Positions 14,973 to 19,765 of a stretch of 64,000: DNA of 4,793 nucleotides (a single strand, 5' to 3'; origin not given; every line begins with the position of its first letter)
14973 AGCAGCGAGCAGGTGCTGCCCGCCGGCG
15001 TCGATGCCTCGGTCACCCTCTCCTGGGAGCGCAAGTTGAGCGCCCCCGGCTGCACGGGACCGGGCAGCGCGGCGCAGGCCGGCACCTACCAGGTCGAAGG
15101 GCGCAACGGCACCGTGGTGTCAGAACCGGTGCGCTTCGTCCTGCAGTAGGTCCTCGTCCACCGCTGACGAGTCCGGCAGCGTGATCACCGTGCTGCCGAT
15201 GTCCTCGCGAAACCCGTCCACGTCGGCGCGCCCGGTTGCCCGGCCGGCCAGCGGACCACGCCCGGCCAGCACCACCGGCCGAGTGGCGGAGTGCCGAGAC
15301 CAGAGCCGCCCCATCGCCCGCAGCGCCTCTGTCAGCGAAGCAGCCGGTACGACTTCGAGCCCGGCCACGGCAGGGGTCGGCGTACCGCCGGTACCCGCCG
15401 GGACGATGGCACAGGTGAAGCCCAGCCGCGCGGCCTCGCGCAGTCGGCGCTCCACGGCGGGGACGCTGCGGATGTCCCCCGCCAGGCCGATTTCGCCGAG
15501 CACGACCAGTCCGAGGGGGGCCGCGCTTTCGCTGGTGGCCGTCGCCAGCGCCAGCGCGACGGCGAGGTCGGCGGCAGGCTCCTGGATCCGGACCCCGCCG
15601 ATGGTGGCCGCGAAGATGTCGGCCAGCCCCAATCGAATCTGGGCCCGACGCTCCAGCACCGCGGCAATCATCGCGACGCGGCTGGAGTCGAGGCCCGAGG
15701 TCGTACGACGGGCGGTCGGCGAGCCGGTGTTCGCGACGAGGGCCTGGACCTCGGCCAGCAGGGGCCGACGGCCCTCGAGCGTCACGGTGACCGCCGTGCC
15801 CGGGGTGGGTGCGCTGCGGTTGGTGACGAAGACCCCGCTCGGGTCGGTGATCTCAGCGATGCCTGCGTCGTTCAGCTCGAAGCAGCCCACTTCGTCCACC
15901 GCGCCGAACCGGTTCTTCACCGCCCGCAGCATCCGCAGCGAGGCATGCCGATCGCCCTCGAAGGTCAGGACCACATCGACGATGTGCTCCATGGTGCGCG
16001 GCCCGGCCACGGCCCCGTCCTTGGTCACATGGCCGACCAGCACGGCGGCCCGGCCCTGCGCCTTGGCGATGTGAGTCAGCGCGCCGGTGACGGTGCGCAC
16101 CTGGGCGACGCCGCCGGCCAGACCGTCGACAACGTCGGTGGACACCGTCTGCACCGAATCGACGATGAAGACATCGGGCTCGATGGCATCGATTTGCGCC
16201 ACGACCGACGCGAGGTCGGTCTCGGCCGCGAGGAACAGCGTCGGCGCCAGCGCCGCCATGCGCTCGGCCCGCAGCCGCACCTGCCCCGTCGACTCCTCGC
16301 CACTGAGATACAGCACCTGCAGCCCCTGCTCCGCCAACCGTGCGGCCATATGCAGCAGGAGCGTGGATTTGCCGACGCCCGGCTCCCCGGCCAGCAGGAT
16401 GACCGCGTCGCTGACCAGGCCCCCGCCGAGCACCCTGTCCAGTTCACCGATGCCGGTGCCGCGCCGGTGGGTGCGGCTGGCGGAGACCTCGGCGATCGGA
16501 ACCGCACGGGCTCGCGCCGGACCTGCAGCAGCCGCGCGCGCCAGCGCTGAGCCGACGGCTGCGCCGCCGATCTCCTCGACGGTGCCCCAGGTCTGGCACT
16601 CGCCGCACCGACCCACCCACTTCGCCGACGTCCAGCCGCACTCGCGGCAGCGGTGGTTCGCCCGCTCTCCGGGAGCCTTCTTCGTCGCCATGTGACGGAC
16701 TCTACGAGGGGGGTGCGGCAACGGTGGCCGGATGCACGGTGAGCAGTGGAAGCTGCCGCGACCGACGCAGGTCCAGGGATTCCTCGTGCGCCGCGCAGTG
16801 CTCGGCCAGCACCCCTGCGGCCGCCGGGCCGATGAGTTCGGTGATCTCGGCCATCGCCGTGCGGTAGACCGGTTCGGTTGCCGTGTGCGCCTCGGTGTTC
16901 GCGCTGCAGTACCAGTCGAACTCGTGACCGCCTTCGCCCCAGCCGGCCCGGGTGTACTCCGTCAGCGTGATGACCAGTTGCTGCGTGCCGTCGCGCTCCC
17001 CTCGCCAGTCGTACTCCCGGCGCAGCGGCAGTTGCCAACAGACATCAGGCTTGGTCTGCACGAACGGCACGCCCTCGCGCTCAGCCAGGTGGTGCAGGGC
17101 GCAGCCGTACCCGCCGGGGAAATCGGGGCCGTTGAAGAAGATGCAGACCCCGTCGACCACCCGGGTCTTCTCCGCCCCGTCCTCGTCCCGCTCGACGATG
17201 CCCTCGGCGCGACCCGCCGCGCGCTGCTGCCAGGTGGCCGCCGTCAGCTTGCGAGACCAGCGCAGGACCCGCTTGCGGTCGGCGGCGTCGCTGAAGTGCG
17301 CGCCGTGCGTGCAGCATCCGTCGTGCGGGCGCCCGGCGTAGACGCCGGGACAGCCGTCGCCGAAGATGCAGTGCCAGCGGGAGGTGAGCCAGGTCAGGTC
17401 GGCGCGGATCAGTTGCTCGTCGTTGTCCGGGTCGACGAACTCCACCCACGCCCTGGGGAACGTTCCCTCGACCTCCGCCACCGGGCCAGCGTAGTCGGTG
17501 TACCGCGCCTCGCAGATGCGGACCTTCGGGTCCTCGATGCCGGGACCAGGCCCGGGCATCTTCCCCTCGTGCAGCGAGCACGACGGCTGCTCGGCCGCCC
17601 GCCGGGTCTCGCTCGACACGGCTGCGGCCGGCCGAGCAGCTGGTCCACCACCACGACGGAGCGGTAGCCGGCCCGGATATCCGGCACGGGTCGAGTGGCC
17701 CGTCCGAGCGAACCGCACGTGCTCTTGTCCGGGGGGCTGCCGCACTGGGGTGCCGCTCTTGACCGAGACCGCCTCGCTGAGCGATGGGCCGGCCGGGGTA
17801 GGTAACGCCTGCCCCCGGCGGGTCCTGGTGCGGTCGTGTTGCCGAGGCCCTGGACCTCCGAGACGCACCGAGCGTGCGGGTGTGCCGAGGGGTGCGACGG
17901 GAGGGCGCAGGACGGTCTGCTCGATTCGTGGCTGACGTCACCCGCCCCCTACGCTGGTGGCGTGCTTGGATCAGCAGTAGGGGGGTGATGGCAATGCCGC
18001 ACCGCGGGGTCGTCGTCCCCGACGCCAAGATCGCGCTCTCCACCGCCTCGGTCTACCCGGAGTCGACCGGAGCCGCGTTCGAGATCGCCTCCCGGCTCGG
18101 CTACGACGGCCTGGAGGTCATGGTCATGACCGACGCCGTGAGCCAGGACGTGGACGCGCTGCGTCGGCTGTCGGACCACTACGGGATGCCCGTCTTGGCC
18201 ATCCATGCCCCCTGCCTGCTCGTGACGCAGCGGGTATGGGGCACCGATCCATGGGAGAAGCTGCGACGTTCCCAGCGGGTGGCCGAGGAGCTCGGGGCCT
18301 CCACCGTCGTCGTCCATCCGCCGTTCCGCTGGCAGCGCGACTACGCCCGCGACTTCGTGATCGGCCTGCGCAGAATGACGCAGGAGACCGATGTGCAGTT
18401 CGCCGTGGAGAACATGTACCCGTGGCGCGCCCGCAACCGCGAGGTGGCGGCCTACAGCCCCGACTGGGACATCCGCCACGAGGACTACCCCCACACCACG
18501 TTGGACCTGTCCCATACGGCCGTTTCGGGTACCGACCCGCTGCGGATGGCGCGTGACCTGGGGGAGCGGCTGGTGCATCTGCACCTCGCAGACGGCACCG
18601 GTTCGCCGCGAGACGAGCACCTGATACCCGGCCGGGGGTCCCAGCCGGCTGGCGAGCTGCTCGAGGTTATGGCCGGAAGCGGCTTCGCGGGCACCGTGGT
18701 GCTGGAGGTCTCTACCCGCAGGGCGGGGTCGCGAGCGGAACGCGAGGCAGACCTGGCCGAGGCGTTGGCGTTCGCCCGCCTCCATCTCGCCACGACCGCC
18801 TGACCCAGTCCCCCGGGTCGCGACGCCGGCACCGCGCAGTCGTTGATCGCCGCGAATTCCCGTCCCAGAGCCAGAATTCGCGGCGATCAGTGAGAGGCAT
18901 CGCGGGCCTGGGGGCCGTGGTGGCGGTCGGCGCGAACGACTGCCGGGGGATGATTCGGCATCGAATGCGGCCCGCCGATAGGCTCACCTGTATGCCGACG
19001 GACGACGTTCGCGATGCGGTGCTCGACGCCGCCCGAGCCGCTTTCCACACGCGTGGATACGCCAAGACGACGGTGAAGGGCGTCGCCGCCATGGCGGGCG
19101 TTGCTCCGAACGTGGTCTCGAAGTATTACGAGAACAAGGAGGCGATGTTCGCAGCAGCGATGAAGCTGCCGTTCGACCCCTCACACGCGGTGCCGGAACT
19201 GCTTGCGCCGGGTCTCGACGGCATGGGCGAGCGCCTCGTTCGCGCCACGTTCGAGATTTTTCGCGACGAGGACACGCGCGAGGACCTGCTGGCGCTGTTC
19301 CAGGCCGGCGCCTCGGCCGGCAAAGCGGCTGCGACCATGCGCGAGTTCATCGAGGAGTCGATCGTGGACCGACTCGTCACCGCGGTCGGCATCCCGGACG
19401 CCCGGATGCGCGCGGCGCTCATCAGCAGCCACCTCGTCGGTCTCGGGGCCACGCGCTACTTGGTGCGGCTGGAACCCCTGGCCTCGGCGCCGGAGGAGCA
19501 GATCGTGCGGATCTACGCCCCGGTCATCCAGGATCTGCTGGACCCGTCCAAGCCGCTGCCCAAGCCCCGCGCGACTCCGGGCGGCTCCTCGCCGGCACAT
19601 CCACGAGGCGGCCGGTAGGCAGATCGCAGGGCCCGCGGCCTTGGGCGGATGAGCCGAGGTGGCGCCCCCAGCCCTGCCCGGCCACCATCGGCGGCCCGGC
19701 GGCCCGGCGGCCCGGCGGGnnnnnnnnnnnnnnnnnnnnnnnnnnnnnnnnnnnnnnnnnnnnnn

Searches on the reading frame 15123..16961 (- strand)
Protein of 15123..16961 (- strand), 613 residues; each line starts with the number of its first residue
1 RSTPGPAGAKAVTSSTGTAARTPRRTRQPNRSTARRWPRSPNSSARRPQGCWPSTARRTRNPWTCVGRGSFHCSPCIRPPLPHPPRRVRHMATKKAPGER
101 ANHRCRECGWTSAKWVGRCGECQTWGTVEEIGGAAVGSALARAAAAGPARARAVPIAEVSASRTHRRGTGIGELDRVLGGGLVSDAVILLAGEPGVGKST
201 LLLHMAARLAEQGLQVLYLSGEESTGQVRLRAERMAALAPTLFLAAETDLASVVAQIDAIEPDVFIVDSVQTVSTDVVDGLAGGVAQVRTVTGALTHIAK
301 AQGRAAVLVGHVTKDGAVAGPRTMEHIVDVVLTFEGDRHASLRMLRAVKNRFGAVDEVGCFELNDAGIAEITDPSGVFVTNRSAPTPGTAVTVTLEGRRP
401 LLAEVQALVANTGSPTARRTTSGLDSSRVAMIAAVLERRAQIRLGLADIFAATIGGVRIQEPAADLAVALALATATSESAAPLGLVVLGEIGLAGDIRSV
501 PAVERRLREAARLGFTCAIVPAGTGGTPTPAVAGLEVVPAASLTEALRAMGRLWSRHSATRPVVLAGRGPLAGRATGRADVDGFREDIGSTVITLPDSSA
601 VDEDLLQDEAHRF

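Call 74: search_protein_families(library=pfam, proteins=[window:15123-16961:-], max_evalue=0.00001)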
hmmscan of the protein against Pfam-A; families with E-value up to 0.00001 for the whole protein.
window:15123-16961:- (613 aa): 5 families
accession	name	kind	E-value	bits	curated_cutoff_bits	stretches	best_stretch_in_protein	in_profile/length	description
PF06745.19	ATPase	-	7.5e-14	52.1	26.6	1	169-235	3-70/231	KaiC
PF13481.12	AAA_25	-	1.6e-13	51.2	27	1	165-317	13-195/195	AAA domain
PF18073.7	Zn_ribbon_LapB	-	2.3e-09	37.2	25.7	1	103-130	1-28/28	Rubredoxin metal binding domain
PF13541.12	ChlI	-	1.5e-06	28.5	27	1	463-522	60-119/121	Subunit ChlI of Mg-chelatase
PF03796.21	DnaB_C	-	1.7e-06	28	27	1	169-232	4-67/255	DnaB-like helicase C terminal domain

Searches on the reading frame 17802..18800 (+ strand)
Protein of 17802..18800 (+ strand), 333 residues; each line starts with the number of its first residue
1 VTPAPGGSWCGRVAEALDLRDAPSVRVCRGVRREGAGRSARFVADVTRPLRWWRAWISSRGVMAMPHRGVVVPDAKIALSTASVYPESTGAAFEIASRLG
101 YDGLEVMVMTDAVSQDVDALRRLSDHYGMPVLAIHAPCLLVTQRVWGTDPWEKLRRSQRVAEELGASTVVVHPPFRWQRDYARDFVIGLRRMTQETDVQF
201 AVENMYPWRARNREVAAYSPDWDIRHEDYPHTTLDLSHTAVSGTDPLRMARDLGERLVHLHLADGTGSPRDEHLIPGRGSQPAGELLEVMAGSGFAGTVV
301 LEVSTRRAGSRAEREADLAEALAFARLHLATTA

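Call 74: search_protein_families(library=pfam, proteins=[window:17802-18800:+], max_evalue=0.00001)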
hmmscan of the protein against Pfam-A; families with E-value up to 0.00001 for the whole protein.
window:17802-18800:+ (333 aa): 1 family
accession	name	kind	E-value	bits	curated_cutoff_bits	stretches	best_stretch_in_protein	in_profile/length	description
PF01261.30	AP_endonuc_2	-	1.1e-21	78.1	31.1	1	93-326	1-247/249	Xylose isomerase-like TIM barrel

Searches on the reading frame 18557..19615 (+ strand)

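Call 74: search_protein_families(library=pfam, proteins=[window:18557-19615:+], max_evalue=0.00001)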
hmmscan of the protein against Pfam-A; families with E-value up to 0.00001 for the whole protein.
window:18557-19615:+ (353 aa): 2 families
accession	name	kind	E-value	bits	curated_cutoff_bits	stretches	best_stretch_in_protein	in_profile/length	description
PF17920.6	TetR_C_16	-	1.7e-29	102.6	26.2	1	221-328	1-107/107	Tetracyclin repressor-like, C-terminal domain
PF00440.29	TetR_N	-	4.1e-11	42.9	24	1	156-201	2-47/47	Bacterial regulatory proteins, tetR family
